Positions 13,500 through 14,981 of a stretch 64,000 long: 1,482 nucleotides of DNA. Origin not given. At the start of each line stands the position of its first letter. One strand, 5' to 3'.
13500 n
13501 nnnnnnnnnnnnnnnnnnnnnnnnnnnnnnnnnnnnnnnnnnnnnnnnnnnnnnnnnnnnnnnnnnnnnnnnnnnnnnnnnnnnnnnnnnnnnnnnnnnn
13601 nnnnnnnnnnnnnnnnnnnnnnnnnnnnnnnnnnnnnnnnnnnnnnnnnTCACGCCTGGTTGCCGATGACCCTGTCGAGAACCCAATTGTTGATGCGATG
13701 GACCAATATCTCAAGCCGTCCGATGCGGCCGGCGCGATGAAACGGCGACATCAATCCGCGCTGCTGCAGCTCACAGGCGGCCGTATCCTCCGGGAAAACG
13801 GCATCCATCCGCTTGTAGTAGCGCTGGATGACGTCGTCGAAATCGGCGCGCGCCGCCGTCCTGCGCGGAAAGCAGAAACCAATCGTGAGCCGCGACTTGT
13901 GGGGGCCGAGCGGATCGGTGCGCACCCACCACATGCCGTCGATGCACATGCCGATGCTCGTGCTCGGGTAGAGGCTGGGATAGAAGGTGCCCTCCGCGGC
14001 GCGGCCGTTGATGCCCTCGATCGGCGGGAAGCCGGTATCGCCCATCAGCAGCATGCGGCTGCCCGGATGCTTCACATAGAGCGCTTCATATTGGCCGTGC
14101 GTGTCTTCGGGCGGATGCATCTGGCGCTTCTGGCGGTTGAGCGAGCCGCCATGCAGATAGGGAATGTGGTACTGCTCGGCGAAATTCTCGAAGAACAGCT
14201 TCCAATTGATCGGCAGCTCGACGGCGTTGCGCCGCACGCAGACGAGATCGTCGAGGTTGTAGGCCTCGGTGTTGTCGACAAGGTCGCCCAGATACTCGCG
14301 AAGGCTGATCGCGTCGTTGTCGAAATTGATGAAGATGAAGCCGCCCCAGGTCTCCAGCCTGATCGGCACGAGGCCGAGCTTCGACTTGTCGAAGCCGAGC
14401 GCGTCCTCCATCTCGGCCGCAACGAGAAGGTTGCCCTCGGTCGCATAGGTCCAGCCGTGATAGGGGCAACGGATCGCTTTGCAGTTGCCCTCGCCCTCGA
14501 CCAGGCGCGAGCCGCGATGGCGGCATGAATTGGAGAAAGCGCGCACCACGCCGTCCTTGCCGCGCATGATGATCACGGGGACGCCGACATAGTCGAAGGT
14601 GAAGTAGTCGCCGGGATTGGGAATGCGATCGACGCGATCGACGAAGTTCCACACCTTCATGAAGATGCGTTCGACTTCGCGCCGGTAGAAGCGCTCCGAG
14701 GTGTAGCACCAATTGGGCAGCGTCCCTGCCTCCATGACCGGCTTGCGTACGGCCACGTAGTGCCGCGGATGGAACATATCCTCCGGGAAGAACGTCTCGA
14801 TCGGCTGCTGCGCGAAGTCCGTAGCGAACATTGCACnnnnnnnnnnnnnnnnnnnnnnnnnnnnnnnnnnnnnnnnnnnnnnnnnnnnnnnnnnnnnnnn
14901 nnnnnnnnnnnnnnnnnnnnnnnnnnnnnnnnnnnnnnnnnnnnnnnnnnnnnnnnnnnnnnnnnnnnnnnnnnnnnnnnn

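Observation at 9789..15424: Minus-strand operon resembling (hydroxy)proline-betaine catabolism: Rieske enzyme + DapA-like deaminase + three-subunit flavo-Fe-S dehydrogenase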

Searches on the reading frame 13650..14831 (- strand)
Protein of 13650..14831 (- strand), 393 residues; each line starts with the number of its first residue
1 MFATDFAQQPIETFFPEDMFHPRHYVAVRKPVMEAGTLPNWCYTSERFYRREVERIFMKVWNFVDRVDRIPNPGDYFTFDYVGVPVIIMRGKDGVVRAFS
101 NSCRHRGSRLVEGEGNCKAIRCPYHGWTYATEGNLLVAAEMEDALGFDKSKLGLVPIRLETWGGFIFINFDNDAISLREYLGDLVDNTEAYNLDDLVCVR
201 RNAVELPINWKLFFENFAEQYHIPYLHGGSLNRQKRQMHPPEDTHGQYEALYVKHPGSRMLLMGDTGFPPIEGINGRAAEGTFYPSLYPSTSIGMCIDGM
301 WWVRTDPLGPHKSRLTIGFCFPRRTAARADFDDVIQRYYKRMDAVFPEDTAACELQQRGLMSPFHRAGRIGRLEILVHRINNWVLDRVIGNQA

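Call 4: search_protein_families(library=pfam, proteins=[window:13650-14831:-])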
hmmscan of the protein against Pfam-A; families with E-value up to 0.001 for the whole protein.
window:13650-14831:- (393 aa): 3 families
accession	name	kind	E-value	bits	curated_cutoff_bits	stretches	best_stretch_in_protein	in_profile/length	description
PF00848.25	Ring_hydroxyl_A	-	1.6e-29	103.7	24.9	1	193-388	1-206/208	Ring hydroxylating alpha subunit (catalytic domain)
PF00355.32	Rieske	-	1.2e-18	67.2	20.3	1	61-136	2-76/88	Rieske [2Fe-2S] domain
PF19112.6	VanA_C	-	8.8e-06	26.4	23.5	1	209-359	4-161/193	Vanillate O-demethylase oxygenase C-terminal domain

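Call 5: search_protein_families(library=ncbifam, proteins=[window:13650-14831:-])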
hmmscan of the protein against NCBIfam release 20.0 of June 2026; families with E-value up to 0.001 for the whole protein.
window:13650-14831:- (393 aa): 6 families
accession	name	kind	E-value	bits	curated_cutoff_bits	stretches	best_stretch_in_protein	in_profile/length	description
NF058607.1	GlBtMonoOxGbcA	equivalog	1e-44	152.7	670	1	36-232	31-227/420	glycine betaine monooxygenase oxygenase subunit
NF042946.1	3PPDioc_HcaE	equivalog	4.8e-38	131.3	830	1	36-232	14-219/450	3-phenylpropionate/cinnamic acid dioxygenase subunit alpha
NF041684.1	ant_diox_AndAc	equivalog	1.4e-30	106.3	750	1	28-227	13-222/418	anthranilate 1,2-dioxygenase large subunit AndAc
TIGR03229.1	benzo_1_2_benA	equivalog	3.7e-27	95.3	780.95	1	42-230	20-218/433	benzoate 1,2-dioxygenase large subunit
TIGR03228.1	anthran_1_2_A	equivalog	2.4e-26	92.5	671.9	1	43-231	21-217/438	anthranilate 1,2-dioxygenase large subunit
NF052579.1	BetMthstMoxSdmAMthl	equivalog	7.2e-09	35.1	600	1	68-158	24-111/351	4beta-methylsterol monooxygenase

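Call 8: search_solved_structures(query=window:13650-14831:-, max_evalue=0.00001)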
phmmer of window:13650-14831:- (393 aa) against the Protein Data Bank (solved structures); distinct sequences matched with E-value up to 0.00001: 41.
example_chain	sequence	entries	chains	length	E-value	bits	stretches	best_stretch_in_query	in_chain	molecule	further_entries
6y9c_A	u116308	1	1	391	2e-42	148.6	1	35-231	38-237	Carnitine monooxygenase oxygenase subunit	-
6y8j_A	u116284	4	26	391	2e-42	148.6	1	35-231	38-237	Carnitine monooxygenase oxygenase subunit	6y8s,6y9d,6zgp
1uli_A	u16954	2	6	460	6.6e-34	120.5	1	35-223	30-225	biphenyl dioxygenase large subunit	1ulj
3en1_A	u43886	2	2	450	1.6e-33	119.2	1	35-223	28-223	Benzene 1,2-dioxygenase subunit alpha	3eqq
1wql_A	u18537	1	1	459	3.7e-32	114.7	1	34-224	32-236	iron-sulfur protein large subunit of cumene dioxygenase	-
3vca_A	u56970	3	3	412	4.6e-32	114.4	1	38-227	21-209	Ring-hydroxylating dioxygenase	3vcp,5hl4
8k0a_A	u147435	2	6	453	4.9e-32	114.3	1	39-230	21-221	3-phenylpropionate/cinnamic acid dioxygenase subunit alpha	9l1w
4qup_A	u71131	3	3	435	5.3e-32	114.2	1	38-227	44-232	Monoxygenase; demethylase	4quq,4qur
3gzx_A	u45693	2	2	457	1.6e-31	112.7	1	34-223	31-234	Biphenyl dioxygenase subunit alpha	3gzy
7yls_B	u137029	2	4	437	1.9e-31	112.4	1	40-243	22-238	Rieske (2Fe-2S) domain protein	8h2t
9o71_A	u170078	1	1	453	2.1e-31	112.3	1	40-243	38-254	Phenylpropionate dioxygenase-like ring-hydroxylating dioxygenase large terminal subunit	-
5xbp_A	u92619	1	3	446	3.6e-31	111.5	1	32-232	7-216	3NT oxygenase alpha subunit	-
3n0q_A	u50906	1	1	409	3.6e-31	111.5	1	38-225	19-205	Putative aromatic-ring hydroxylating dioxygenase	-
2bmo_A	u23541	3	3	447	1.4e-30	109.5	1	33-232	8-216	OXYGENASE-ALPHA NBDO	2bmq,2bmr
9jp5_A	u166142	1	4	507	2.8e-30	108.5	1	31-229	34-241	Phthalate 3,4-dioxygenase alpha subunit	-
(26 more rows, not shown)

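Call 10: find_encoding_contigs(protein=window:13650-14831:-, flank=10000, max_places=6)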
Protein window:13650-14831:- (393 aa): 21 contigs read that carry it; 6 places shown.
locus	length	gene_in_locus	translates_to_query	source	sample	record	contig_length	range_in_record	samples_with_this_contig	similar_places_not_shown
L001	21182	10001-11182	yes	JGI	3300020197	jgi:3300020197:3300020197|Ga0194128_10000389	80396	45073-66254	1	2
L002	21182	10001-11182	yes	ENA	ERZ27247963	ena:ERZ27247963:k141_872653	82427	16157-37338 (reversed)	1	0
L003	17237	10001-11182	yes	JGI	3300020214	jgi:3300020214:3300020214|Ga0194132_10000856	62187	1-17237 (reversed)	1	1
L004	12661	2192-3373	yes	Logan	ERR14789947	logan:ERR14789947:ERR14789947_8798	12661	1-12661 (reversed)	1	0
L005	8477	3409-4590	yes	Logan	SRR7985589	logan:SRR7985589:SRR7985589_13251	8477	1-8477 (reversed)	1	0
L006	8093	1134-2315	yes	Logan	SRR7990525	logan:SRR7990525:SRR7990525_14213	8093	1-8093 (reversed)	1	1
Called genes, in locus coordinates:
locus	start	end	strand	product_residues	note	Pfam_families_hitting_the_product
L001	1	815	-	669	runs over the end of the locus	PF13380:CoA_binding_2, PF13607:Succ_CoA_lig, PF13549:ATP-grasp_5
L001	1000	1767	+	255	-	PF00596:Aldolase_II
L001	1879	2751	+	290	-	PF00892:EamA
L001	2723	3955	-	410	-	PF00890:FAD_binding_2 (faint), PF01266:DAO, PF03486:HI0933_like (faint), PF07992:Pyr_redox_2 (faint), PF13450:NAD_binding_8 (weak)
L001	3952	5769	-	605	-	PF00528:BPD_transp_1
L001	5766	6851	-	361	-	PF00005:ABC_tran, PF08402:TOBE_2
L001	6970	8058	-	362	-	PF13416:SBP_bac_8, PF13343:SBP_bac_6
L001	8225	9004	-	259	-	PF00378:ECH_1, PF16113:ECH_2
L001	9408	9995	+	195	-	PF01966:HD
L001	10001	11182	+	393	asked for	PF00355:Rieske, PF00848:Ring_hydroxyl_A, PF19112:VanA_C (weak)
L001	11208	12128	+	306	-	PF00701:DHDPS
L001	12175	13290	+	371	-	PF00890:FAD_binding_2, PF01266:DAO, PF01494:FAD_binding_3 (weak), PF03486:HI0933_like (faint), PF07992:Pyr_redox_2 (weak), PF13450:NAD_binding_8 (weak), PF13738:Pyr_redox_3 (faint)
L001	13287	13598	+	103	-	PF13510:Fer2_4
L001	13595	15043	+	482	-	PF07992:Pyr_redox_2, PF12831:FAD_oxidored (weak), PF13450:NAD_binding_8 (weak), PF13738:Pyr_redox_3 (faint), PF04324:Fer2_BFD, PF17806:SO_alpha_A3 (weak)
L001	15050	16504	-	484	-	PF01425:Amidase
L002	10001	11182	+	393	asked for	PF00355:Rieske, PF00848:Ring_hydroxyl_A, PF19112:VanA_C (weak)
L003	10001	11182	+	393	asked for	PF00355:Rieske, PF00848:Ring_hydroxyl_A, PF19112:VanA_C (weak)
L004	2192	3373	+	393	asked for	PF00355:Rieske, PF00848:Ring_hydroxyl_A, PF19112:VanA_C (weak)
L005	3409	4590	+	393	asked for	PF00355:Rieske, PF00848:Ring_hydroxyl_A, PF19112:VanA_C (weak)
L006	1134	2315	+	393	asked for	PF00355:Rieske, PF00848:Ring_hydroxyl_A, PF19112:VanA_C (weak)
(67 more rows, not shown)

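Call 11: find_homologous_proteins(query=window:13650-14831:-)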
Query window:13650-14831:- (393 aa): 2477 proteins with E <= 0.001 among 6259 candidates; the best 120 are listed.
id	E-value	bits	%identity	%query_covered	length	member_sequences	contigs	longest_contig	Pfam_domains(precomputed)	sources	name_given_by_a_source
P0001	4.6e-280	946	100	100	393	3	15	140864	PF00355.33,PF00848.26,PF19112.7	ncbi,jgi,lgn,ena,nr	ncbi:MAG: aromatic ring-hydroxylating dioxygenase subunit alpha [Alphaproteobacteria bacterium]|nr:a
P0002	1.4e-222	757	76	100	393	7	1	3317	PF00355.33,PF00848.26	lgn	-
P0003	1.5e-219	747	76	100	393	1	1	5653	PF00355.33,PF00848.26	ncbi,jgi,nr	ncbi:MAG: aromatic ring-hydroxylating dioxygenase subunit alpha, partial [Alphaproteobacteria bacter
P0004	2.0e-177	608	66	95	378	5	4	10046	PF00355.33,PF00848.26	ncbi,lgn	-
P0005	5.7e-173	593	63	97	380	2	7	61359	PF00355.33,PF00848.26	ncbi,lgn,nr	ncbi:MAG: aromatic ring-hydroxylating dioxygenase subunit alpha [Alphaproteobacteria bacterium]|nr:a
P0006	1.9e-170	585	64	97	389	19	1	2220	PF00355.33,PF00848.26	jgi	jgi:choline monooxygenase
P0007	4.4e-169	581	64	95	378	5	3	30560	PF00355.33,PF00848.26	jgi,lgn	jgi:phenylpropionate dioxygenase-like ring-hydroxylating dioxygenase large terminal subunit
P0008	2.8e-165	568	62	95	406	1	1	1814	PF00355.33,PF00848.26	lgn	-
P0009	5.2e-154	531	58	96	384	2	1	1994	PF00355.33,PF00848.26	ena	-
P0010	2.0e-153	529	57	96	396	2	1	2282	PF00355.33,PF00848.26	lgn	-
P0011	2.3e-153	529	56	96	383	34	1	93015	PF00355.33,PF00848.26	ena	-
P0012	1.1e-152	527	57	95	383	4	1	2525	PF00355.33,PF00848.26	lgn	-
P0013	2.9e-152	525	55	99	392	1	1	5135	PF00355.33,PF00848.26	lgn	-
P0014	4.0e-151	522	57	95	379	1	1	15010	PF00355.33,PF00848.26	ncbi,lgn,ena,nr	ncbi:MAG: aromatic ring-hydroxylating dioxygenase subunit alpha [Alphaproteobacteria bacterium]|nr:a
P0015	6.6e-151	521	57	95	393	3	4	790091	PF00355.33,PF00848.26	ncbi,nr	ncbi:MAG: aromatic ring-hydroxylating dioxygenase subunit alpha [Alphaproteobacteria bacterium]|nr:a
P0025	5.1e-148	511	54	98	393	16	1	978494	PF00355.33,PF00848.26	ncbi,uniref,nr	ncbi:aromatic ring-hydroxylating oxygenase subunit alpha [Oceanibaculum indicum]|uniref:Phenylpropio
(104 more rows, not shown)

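Call 13: find_encoding_contigs(protein=P0025, flank=9000, max_places=2)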
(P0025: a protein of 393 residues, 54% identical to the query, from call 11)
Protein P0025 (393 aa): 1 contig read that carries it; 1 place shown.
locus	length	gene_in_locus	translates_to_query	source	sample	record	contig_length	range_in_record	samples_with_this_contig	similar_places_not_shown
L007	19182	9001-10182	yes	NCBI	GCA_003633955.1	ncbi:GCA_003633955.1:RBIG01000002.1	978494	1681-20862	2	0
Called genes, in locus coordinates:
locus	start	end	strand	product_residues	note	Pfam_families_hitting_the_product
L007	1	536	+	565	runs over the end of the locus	PF03814:KdpA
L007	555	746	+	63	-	-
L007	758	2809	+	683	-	PF12710:HAD (faint), PF00122:E1-E2_ATPase, PF00702:Hydrolase, PF08282:Hydrolase_3 (faint)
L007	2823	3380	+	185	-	PF02669:KdpC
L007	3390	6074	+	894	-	PF02702:KdpD, PF00582:Usp (weak), PF13493:DUF4118, PF13492:GAF_3, PF00512:HisKA, PF02518:HATPase_c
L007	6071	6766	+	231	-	PF00072:Response_reg, PF00486:Trans_reg_C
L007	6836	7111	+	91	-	-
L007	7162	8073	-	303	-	PF00126:HTH_1, PF03466:LysR_substrate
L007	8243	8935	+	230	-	PF09347:DUF1989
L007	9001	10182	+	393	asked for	PF00355:Rieske, PF00848:Ring_hydroxyl_A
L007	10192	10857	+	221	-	PF00528:BPD_transp_1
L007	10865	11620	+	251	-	PF00005:ABC_tran, PF02463:SMC_N (faint), PF13304:AAA_21 (weak)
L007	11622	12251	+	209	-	PF09347:DUF1989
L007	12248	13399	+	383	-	PF00355:Rieske, PF00848:Ring_hydroxyl_A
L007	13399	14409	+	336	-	PF02826:2-Hacid_dh_C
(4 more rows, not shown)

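Call 14: find_encoding_contigs(protein=P0015, flank=9000, max_places=2)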
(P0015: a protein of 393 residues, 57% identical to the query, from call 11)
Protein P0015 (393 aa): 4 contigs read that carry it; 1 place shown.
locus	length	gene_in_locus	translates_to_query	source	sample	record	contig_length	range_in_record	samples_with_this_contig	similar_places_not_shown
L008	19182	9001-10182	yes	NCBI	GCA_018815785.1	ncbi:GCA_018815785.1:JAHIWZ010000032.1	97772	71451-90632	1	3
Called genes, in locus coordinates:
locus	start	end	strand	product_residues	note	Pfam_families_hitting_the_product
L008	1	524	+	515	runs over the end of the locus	PF03781:FGE-sulfatase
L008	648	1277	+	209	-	-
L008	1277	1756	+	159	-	-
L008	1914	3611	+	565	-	PF01019:G_glu_transpept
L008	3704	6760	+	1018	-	PF02743:dCache_1, PF00512:HisKA, PF02518:HATPase_c, PF00072:Response_reg, PF01627:Hpt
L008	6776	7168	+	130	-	PF00072:Response_reg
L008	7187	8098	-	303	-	PF00126:HTH_1, PF03466:LysR_substrate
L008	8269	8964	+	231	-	PF09347:DUF1989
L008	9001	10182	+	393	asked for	PF00355:Rieske, PF00848:Ring_hydroxyl_A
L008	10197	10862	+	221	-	PF00528:BPD_transp_1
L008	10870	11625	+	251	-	PF02463:SMC_N (faint), PF00005:ABC_tran, PF13304:AAA_21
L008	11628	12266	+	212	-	PF09347:DUF1989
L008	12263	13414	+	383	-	PF00355:Rieske, PF00848:Ring_hydroxyl_A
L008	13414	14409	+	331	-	PF02826:2-Hacid_dh_C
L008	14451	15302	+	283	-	PF00497:SBP_bac_3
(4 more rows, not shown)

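Call 15: find_encoding_contigs(protein=P0005, flank=9000, max_places=2)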
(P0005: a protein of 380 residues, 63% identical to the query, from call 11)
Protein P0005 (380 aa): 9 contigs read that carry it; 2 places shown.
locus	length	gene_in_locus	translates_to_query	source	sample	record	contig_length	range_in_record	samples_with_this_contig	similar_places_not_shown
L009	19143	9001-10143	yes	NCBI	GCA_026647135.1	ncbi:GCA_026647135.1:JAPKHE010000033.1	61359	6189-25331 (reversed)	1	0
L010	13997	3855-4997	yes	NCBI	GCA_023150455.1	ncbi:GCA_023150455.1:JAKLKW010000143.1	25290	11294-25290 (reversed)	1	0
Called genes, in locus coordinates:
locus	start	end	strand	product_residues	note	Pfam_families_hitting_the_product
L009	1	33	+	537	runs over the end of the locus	PF00501:AMP-binding, PF13193:AMP-binding_C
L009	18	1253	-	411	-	PF01546:Peptidase_M20, PF07687:M20_dimer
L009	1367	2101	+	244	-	PF00596:Aldolase_II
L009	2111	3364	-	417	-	PF01266:DAO, PF07992:Pyr_redox_2 (faint), PF13450:NAD_binding_8 (weak), PF01593:Amino_oxidase (faint)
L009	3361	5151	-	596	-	PF00528:BPD_transp_1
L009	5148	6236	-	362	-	PF00005:ABC_tran, PF08402:TOBE_2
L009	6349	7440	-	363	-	PF01547:SBP_bac_1 (faint), PF13416:SBP_bac_8, PF13343:SBP_bac_6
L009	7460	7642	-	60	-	-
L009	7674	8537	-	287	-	PF00378:ECH_1, PF16113:ECH_2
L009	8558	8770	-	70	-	-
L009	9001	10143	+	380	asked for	PF00355:Rieske, PF00848:Ring_hydroxyl_A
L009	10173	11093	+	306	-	PF00701:DHDPS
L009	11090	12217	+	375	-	PF07992:Pyr_redox_2 (faint), PF00890:FAD_binding_2 (faint), PF01266:DAO, PF13450:NAD_binding_8 (weak)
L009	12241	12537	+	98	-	PF13510:Fer2_4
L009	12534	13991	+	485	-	PF00890:FAD_binding_2 (weak), PF01266:DAO, PF03486:HI0933_like (faint), PF07992:Pyr_redox_2, PF12831:FAD_oxidored, PF13450:NAD_binding_8, PF04324:Fer2_BFD (weak), PF17806:SO_alpha_A3 (weak), +1 more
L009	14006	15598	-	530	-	PF00501:AMP-binding, PF13193:AMP-binding_C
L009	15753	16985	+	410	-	PF05977:MFS_3, PF07690:MFS_1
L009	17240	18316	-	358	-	PF03102:NeuB, PF08666:SAF (weak)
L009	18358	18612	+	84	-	-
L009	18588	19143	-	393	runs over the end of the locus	PF02350:Epimerase_2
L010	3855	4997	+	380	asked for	PF00355:Rieske, PF00848:Ring_hydroxyl_A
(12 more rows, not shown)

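Call 16: find_encoding_contigs(protein=P0007, flank=9000, max_places=2)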
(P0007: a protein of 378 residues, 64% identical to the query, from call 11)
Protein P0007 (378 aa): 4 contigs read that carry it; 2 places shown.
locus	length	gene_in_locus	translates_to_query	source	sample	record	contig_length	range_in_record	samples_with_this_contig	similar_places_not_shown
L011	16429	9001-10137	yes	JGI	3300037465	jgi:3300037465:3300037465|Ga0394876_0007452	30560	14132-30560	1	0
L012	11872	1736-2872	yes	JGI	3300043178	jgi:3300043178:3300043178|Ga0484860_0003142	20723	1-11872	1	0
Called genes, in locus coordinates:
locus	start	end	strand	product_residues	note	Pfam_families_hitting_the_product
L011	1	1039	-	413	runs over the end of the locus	PF01134:GIDA (faint), PF01266:DAO, PF01494:FAD_binding_3 (faint), PF03486:HI0933_like (faint), PF07992:Pyr_redox_2 (faint), PF13450:NAD_binding_8 (weak)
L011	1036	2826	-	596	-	PF00528:BPD_transp_1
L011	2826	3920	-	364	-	PF00005:ABC_tran, PF08402:TOBE_2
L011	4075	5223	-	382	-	PF13416:SBP_bac_8, PF13343:SBP_bac_6, PF01547:SBP_bac_1 (weak)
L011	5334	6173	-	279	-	PF00378:ECH_1, PF16113:ECH_2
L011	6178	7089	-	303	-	PF00378:ECH_1, PF16113:ECH_2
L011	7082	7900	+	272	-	PF09339:HTH_IclR, PF01614:IclR_C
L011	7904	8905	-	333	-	PF02423:OCD_Mu_crystall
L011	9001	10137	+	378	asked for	PF00355:Rieske, PF00848:Ring_hydroxyl_A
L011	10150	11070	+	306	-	PF00701:DHDPS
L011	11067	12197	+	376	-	PF01494:FAD_binding_3 (faint), PF00890:FAD_binding_2 (weak), PF01266:DAO, PF03486:HI0933_like (faint), PF07992:Pyr_redox_2 (faint), PF13450:NAD_binding_8 (weak), PF13738:Pyr_redox_3 (faint)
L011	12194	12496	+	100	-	PF13510:Fer2_4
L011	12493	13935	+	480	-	PF00890:FAD_binding_2 (weak), PF01266:DAO (weak), PF03486:HI0933_like (weak), PF07992:Pyr_redox_2, PF12831:FAD_oxidored, PF13450:NAD_binding_8, PF13738:Pyr_redox_3 (faint), PF17806:SO_alpha_A3 (weak)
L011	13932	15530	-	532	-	PF00501:AMP-binding, PF13193:AMP-binding_C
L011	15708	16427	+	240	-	?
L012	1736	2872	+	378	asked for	PF00355:Rieske, PF00848:Ring_hydroxyl_A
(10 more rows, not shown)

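Call 21: find_related_loci(query=window:13650-14831:-, collection=genome_contigs, flank=10000)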
Query window:13650-14831:- (393 aa) in genome_contigs; peptide patterns used: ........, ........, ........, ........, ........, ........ (x = any residue, [..] = any of these).
323 stretches matched a pattern; 179 encode a relative of the query (tblastn E <= 1e-3); the best 80 are kept; 80 distinct loci.
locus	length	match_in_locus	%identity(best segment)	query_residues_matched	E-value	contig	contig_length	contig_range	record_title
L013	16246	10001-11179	75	1-393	0e+0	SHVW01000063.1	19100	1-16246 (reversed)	MAG: Alphaproteobacteria bacterium isolate Baikal-deep-G49 BACOMB-C13728, whole genome shotgun sequence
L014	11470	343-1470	59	16-391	4e-159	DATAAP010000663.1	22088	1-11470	MAG TPA_asm: Alphaproteobacteria bacterium isolate SMAG_U6675 k141_5345253, whole genome shotgun sequence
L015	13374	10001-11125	57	19-393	5e-152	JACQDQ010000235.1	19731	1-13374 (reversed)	MAG: Proteobacteria bacterium isolate NC_groundwater_998_Pr1_S-0.65um_66_10 Montesol18_Sp65_coassembly_scaffold_615033,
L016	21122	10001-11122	57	16-389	8e-151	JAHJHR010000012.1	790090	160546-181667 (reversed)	MAG: Alphaproteobacteria bacterium isolate Modern_marine_planktonic.mb.43 Modern_marine_plan.mb.43_k141_588110, whole ge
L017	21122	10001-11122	57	17-390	2e-148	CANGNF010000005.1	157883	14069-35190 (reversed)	MAG: Acetobacteraceae bacterium isolate Jr-7aug17-12 genome assembly, contig: Jr-7aug17-C112, whole genome shotgun seque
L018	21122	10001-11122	56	17-390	2e-145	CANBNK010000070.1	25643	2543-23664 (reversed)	MAG: Acetobacteraceae bacterium isolate JR-MC-G-240519-60 genome assembly, contig: JR-MC-G-240519-C3110, whole genome sh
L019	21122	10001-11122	55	17-390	2e-143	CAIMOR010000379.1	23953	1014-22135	MAG: uncultured Rhodospirillales bacterium isolate AM-lipid-02-D2_bin-0197 genome assembly, contig: bin-0197:379/572, wh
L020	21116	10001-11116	55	19-390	2e-142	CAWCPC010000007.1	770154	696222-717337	MAG: uncultured Alphaproteobacteria bacterium isolate MFD04967.bin.1.213 genome assembly, contig: contig_50738, whole ge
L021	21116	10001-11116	54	19-390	1e-141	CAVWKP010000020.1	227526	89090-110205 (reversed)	MAG: uncultured Alphaproteobacteria bacterium isolate MFD05521.bin.2.117 genome assembly, contig: contig_4268, whole gen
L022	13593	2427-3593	52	5-393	4e-137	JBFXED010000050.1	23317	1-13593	MAG: Alphaproteobacteria bacterium isolate CA_2019_TPIn_108 NODE_7051_length_23317_cov_5.742518_TPIn, whole genome shotg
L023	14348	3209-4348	52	15-393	1e-136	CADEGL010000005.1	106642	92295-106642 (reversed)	MAG: uncultured Alphaproteobacteria bacterium isolate Alphaproteobacteria sp. RBC064 genome assembly, contig: MAG064_5,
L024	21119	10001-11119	53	17-389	5e-136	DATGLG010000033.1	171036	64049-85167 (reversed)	MAG TPA_asm: Alphaproteobacteria bacterium isolate SMAG_U9880 k141_228567, whole genome shotgun sequence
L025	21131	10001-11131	52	18-393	4e-136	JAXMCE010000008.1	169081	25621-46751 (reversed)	MAG: Alphaproteobacteria bacterium isolate STL-PRO2 C2.23.fa-8, whole genome shotgun sequence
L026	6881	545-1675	52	18-393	8e-135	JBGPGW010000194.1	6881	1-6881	MAG: Alphaproteobacteria bacterium isolate OBJ_0618_7090110_373 k141_8912782_length_6881_cov_14.0000, whole genome shotg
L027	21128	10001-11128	55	18-389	3e-134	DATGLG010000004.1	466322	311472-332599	MAG TPA_asm: Alphaproteobacteria bacterium isolate SMAG_U9880 k141_85810, whole genome shotgun sequence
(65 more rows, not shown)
